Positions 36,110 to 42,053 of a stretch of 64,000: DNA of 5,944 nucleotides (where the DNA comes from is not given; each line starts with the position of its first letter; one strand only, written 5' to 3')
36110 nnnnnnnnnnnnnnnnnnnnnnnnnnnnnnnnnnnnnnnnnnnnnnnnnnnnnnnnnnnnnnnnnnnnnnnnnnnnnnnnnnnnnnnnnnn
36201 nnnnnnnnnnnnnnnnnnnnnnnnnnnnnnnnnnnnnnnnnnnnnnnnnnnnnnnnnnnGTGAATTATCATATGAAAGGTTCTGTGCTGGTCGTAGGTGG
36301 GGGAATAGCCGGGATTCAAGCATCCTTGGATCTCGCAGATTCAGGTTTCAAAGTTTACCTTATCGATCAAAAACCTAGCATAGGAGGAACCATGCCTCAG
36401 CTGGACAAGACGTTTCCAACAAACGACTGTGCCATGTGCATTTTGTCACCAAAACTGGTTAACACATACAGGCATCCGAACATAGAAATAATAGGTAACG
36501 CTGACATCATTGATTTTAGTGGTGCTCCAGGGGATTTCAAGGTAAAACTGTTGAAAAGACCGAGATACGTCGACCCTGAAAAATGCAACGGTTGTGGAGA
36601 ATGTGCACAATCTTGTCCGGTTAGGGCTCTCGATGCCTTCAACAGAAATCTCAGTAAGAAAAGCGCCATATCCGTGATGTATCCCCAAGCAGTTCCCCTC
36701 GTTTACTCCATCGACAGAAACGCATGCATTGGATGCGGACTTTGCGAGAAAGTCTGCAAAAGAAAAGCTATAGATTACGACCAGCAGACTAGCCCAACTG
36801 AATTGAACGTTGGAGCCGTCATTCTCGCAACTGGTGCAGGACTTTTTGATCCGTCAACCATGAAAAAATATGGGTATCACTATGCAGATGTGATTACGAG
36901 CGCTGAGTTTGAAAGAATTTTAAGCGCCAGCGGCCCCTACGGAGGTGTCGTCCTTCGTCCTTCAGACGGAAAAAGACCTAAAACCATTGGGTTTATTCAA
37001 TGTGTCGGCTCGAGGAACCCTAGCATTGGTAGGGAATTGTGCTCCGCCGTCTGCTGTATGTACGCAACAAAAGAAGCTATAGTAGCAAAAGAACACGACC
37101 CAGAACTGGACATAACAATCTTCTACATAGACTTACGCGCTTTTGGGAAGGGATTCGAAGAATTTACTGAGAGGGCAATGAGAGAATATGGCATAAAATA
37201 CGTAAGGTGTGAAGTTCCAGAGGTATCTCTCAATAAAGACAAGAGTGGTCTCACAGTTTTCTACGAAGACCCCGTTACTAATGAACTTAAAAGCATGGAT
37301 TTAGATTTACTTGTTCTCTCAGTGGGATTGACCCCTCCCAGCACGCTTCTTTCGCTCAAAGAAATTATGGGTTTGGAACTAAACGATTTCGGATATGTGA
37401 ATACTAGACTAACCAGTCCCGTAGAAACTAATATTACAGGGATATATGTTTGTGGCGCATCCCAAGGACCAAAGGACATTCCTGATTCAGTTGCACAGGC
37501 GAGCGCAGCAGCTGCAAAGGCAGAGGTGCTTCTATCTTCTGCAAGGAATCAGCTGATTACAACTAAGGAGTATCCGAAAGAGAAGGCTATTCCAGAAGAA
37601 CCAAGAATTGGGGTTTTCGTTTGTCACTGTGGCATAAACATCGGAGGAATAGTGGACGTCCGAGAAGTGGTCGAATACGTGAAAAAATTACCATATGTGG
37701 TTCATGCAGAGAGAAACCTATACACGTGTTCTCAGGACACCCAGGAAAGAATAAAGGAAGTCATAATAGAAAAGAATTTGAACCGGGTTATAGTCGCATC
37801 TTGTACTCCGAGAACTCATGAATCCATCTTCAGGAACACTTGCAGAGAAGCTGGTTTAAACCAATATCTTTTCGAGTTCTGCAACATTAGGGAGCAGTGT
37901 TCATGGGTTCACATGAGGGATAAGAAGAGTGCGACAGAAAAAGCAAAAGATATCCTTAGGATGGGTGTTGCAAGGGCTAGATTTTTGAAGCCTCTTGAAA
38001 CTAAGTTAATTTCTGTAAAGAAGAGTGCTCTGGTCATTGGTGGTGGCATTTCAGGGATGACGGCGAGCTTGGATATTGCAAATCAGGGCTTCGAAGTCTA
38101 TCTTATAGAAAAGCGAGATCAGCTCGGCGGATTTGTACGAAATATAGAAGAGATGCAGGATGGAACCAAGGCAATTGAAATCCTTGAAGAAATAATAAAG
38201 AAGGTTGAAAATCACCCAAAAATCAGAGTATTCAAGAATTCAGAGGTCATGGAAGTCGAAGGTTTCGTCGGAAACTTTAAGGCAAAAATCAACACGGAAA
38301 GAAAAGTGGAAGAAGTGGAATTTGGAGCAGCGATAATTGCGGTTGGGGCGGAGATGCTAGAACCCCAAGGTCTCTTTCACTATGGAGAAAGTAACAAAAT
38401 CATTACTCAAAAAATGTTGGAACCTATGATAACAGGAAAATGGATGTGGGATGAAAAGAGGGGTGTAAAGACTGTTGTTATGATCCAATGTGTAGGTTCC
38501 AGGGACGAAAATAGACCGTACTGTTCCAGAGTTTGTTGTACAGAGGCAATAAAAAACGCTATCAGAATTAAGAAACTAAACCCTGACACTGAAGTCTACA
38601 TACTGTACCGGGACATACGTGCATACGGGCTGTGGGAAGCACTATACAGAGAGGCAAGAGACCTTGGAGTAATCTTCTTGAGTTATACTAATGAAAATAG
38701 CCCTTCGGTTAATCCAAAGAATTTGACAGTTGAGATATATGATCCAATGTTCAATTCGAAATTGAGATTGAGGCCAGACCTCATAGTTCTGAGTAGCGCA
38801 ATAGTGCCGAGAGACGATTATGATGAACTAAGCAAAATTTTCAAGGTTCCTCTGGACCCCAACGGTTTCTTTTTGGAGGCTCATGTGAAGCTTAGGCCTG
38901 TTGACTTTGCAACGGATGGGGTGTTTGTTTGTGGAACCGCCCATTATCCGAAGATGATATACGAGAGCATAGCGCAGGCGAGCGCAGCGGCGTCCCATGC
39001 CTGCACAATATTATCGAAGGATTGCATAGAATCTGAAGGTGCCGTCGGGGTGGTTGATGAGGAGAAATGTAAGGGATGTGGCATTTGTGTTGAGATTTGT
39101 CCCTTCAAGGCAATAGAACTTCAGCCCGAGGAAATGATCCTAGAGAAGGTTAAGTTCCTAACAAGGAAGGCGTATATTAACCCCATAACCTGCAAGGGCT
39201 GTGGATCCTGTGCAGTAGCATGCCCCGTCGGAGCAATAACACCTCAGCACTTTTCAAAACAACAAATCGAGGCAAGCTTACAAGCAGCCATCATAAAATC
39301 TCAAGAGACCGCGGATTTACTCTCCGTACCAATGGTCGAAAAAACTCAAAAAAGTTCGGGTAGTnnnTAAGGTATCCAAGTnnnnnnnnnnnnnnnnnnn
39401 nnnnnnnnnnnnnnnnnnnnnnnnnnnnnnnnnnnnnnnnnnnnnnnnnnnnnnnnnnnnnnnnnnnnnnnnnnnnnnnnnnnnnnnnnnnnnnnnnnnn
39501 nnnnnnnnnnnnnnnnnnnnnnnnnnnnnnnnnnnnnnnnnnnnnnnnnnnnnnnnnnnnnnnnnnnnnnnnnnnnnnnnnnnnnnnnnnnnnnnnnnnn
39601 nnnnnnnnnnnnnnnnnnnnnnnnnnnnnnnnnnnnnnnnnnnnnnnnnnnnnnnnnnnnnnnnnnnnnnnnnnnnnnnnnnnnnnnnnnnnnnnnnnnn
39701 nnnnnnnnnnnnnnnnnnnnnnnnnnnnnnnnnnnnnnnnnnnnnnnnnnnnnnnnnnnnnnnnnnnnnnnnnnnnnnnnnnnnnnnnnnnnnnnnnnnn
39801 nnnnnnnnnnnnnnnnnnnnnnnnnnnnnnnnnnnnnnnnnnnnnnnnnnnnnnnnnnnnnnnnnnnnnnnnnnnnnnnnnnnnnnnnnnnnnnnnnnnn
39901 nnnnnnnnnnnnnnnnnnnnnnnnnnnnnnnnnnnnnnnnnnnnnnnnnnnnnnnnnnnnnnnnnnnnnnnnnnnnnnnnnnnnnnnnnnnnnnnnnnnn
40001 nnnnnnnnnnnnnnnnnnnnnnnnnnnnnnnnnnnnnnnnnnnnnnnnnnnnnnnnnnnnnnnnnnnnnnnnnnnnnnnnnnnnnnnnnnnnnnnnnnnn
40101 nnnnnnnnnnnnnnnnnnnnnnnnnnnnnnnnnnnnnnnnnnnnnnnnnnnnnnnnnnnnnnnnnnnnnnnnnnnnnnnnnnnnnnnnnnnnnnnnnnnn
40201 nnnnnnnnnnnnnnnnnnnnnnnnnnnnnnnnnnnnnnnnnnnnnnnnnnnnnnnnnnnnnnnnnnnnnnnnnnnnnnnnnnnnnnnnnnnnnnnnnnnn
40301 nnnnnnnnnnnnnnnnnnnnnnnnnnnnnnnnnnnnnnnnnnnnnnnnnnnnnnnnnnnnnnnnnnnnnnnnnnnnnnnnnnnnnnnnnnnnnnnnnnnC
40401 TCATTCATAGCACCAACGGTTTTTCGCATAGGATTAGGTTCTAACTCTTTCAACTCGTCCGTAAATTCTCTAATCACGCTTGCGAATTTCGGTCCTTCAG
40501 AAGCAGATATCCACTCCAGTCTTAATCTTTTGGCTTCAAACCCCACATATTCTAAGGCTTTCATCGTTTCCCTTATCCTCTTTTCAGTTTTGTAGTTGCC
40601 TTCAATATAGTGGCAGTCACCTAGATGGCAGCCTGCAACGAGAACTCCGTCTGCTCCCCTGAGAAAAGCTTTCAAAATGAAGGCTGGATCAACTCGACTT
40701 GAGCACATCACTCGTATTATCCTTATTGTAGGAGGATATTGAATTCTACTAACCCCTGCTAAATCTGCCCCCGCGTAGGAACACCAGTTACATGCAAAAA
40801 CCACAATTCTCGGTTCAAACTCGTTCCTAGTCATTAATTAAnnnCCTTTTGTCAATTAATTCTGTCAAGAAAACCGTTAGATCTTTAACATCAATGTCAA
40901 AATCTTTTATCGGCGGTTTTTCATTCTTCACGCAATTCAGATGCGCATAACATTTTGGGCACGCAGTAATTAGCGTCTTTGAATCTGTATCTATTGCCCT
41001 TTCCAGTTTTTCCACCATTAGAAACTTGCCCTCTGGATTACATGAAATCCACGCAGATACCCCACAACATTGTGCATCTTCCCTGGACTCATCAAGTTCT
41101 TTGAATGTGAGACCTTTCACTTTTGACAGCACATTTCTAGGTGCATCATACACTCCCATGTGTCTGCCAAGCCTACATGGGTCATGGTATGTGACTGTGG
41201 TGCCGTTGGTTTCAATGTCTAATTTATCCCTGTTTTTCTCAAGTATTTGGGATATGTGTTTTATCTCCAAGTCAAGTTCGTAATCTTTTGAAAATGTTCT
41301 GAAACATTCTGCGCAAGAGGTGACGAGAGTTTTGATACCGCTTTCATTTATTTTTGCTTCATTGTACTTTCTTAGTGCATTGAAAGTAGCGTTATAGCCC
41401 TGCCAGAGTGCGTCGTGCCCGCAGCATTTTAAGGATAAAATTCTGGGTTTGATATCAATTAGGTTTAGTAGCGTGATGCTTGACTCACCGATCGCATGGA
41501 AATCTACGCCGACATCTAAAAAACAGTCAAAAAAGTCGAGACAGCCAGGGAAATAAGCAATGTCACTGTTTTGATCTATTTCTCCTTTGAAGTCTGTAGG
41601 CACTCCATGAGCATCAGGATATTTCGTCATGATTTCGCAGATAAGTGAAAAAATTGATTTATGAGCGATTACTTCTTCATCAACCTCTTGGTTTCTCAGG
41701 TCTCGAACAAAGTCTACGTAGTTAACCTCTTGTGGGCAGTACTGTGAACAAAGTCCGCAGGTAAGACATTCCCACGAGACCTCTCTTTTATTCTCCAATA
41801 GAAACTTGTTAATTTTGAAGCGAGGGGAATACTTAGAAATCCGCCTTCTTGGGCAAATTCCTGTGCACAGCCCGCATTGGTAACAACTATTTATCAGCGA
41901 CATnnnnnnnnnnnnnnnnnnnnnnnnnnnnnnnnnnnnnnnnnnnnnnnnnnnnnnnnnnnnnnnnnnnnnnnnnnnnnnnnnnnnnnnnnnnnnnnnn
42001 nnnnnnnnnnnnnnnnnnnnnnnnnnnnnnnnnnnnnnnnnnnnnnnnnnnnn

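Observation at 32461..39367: Two ~1000-aa HdrA proteins with a duplicated, permuted domain order (a covalent pseudo-dimer?)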

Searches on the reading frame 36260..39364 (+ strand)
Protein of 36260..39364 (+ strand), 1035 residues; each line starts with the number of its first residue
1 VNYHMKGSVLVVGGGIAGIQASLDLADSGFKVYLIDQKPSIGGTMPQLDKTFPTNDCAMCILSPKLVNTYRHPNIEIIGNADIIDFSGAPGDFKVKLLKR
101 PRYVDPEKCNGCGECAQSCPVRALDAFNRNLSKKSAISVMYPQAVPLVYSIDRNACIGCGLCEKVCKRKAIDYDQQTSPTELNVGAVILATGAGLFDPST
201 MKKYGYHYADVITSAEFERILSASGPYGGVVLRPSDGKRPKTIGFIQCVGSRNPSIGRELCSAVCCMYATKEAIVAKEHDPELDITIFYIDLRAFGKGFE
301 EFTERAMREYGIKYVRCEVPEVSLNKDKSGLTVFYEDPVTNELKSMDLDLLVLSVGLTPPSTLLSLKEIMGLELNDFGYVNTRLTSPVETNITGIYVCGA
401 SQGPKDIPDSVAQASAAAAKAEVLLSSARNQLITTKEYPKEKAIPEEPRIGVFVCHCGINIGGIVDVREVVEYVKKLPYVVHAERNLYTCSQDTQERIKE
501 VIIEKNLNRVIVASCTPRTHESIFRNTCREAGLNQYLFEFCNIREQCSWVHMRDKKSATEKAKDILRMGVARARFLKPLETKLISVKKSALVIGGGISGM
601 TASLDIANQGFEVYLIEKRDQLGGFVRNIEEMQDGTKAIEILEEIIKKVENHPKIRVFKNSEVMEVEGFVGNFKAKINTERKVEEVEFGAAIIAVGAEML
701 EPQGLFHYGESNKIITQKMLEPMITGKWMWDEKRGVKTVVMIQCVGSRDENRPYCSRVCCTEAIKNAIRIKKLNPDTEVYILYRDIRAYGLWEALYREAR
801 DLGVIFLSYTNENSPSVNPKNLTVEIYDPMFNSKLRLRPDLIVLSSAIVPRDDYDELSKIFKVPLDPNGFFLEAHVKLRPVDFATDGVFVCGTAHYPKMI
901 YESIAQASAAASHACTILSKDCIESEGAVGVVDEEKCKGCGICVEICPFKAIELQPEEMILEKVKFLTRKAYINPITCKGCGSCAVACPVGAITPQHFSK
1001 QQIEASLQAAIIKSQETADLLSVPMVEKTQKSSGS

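Call 7: search_protein_families(library=pfam, proteins=[window:36260-39364:+], max_evalue=0.01)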
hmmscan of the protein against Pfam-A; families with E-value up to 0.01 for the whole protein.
window:36260-39364:+ (1035 aa): 29 families (the best 25 are shown)
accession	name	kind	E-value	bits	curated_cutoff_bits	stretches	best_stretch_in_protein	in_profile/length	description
PF07992.20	Pyr_redox_2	-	3e-29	102.8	26.1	2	8-414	2-287/291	Pyridine nucleotide-disulphide oxidoreductase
PF00037.32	Fer4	-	1.3e-26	91.7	21.1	4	931-953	2-24/24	4Fe-4S binding domain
PF12838.12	Fer4_7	-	3e-19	69.6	27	4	936-992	1-52/52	4Fe-4S dicluster domain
PF12797.12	Fer4_2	-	3.7e-19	67.7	24.5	4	931-949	4-22/22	4Fe-4S binding domain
PF13450.12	NAD_binding_8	-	3.1e-16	59.8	21.9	2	592-635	1-42/68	NAD(P)-binding Rossmann-like domain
PF12837.12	Fer4_6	-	2.1e-15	56.2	25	4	931-952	3-24/24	4Fe-4S binding domain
PF12831.13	FAD_oxidored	-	2.9e-15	56.9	27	2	9-45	2-38/416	FAD dependent oxidoreductase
PF13484.11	Fer4_16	-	3e-15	57.2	30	3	108-166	1-63/66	4Fe-4S double cluster binding domain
PF14697.11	Fer4_21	-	4.1e-13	49.7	35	3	913-954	16-59/59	4Fe-4S dicluster domain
PF13237.11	Fer4_10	-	6.9e-13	48.8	25.5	3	103-166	3-52/53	4Fe-4S dicluster domain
PF01266.30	DAO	-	1e-12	48.7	27.9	2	9-44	2-38/353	FAD dependent oxidoreductase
PF25160.1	LdpA_Fe-S-bd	-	1.3e-12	47.7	27.6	2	930-955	22-46/49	LdpA Fe-S cluster-binding domain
PF00890.30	FAD_binding_2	-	4.4e-12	46.4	20.4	2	9-44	2-37/414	FAD binding domain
PF13187.11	Fer4_9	-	2.1e-11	44.1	27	2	936-993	1-52/52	4Fe-4S dicluster domain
PF01134.28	GIDA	-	2.5e-10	40.4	22.1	2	9-40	2-33/391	Glucose inhibited division protein A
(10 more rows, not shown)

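Call 8: search_protein_families(library=ncbifam, proteins=[window:36260-39364:+], max_evalue=0.01)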
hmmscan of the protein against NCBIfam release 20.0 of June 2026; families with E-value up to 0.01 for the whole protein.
window:36260-39364:+ (1035 aa): 220 families (the best 25 are shown)
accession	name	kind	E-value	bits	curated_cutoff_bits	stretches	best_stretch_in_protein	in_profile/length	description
NF040770.1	hetero_SS_HdrA2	exception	0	1053.1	1100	3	4-429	137-564/777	CoB-CoM heterodisulfide reductase HdrA2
NF041778.1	hetero_SS_HdrA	equivalog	1.1e-233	777.4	1400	3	6-432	142-577/771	ferredoxin:CoB-CoM heterodisulfide reductase subunit HdrA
NF041891.1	hdrA_Methbact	equivalog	3.8e-222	739.7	1300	3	5-424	132-555/762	ferredoxin:CoB-CoM heterodisulfide reductase subunit HdrA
NF009410.0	PRK12771.1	subfamily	3.6e-19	68.7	516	2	588-627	139-178/566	NAD(P)-binding protein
NF042909.1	FMH_DH_FwdF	exception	1.9e-18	66.7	375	2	933-997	13-76/336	tungsten-dependent formylmethanofuran dehydrogenase subunit FwdF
TIGR04105.1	FeFe_hydrog_B1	subfamily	3.1e-18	65.7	450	2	99-173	134-207/462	monomeric [FeFe] hydrogenase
TIGR01971.1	NuoI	subfamily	6.6e-17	61.2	113.05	2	934-994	41-99/121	NADH-quinone oxidoreductase, chain I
TIGR01372.1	soxA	subfamily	1.1e-16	59.9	1164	2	588-664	169-245/996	sarcosine oxidase subunit alpha family protein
TIGR02512.1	FeFe_hydrog_A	subfamily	1.5e-15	57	405.95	2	932-1004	4-78/375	[FeFe] hydrogenase, group A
TIGR03467.1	HpnE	equivalog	2.1e-15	57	283.05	2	591-634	2-45/430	hydroxysqualene dehydroxylase HpnE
TIGR02179.1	PorD_KorD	subfamily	4.9e-15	55.4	60.05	4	914-958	32-78/78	2-oxoacid:acceptor oxidoreductase, delta subunit, pyruvate/2-ketoisovalerate family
NF005504.0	PRK07118.1-3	equivalog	5.9e-14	52.1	437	2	104-176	168-241/293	Fe-S cluster domain-containing protein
NF005503.0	PRK07118.1-2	equivalog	7.1e-14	51.7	252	2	921-996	153-232/292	RnfABCDGE type electron transport complex subunit B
NF005560.0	PRK07233.1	equivalog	1.3e-13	50.6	252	2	591-631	4-44/435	hypothetical protein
TIGR01350.1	lipoamide_DH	equivalog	2.8e-13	49.4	408.8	1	590-626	4-39/461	dihydrolipoyl dehydrogenase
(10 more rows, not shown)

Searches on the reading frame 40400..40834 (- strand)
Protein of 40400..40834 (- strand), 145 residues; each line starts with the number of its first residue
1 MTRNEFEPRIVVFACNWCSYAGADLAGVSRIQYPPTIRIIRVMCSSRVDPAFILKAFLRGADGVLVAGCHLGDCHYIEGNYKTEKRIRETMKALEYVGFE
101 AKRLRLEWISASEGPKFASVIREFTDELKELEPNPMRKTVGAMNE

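Call 10: search_protein_families(library=pfam, proteins=[window:40400-40834:-], max_evalue=0.001)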
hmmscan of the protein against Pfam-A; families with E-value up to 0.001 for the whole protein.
window:40400-40834:- (145 aa): 1 family
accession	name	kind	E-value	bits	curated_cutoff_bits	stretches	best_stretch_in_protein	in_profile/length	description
PF02662.21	FlpD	-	6.1e-56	188.2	22.3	1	10-131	1-122/123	Methyl-viologen-reducing hydrogenase, delta subunit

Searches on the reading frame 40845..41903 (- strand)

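Call 10: search_protein_families(library=pfam, proteins=[window:40845-41903:-], max_evalue=0.001)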
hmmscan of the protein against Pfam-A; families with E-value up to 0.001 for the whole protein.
window:40845-41903:- (353 aa): 7 families
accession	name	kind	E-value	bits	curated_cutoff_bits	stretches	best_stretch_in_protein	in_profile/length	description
PF02754.22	CCG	-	5.9e-26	90.8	20.6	2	237-322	1-84/85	Cysteine-rich domain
PF13183.11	Fer4_8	-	6.3e-08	33.5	27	1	5-60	3-68/68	4Fe-4S dicluster domain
PF13187.11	Fer4_9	-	1.4e-07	31.8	27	1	7-59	2-50/52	4Fe-4S dicluster domain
PF13534.11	Fer4_17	-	1.3e-05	26.1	22.2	1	6-61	1-61/61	4Fe-4S dicluster domain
PF13237.11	Fer4_10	-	1.6e-05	25.2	25.5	1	6-57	8-53/53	4Fe-4S dicluster domain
PF12838.12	Fer4_7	-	1.9e-05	25.5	27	1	6-59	1-51/52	4Fe-4S dicluster domain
PF25160.1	LdpA_Fe-S-bd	-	7e-05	23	27.6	0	5-25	26-46/49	LdpA Fe-S cluster-binding domain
